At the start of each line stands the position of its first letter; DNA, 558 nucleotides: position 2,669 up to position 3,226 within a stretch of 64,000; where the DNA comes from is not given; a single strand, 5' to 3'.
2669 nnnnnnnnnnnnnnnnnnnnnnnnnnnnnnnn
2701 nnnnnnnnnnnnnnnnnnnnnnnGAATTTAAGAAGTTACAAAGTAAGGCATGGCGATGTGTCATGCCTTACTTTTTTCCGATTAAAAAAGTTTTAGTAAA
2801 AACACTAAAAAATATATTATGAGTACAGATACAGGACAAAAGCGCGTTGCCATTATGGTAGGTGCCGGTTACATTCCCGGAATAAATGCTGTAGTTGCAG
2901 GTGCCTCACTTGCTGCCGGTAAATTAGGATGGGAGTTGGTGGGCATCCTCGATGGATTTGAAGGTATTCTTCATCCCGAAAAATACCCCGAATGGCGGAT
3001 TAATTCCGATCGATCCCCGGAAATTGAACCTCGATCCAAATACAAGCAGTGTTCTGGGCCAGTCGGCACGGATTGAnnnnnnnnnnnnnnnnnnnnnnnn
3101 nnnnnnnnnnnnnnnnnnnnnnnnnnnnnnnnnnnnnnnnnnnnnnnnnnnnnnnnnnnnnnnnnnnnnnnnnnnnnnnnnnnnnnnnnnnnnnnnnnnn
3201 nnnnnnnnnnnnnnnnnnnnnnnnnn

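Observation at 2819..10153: Four-member PFK-fold paralog family that has lost the ATP/Mg motifs and is always coupled to an Fe-S enzyme gene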

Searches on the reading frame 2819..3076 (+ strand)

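Call 3: search_protein_families(library=pfam, proteins=[window:2819-3076:+], max_evalue=0.01)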
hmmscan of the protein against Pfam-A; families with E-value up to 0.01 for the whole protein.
window:2819-3076:+ (85 aa): 1 family
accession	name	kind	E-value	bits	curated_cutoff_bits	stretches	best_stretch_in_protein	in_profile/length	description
PF00365.25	PFK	-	5.4e-06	26.4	30.9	1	9-53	1-45/277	Phosphofructokinase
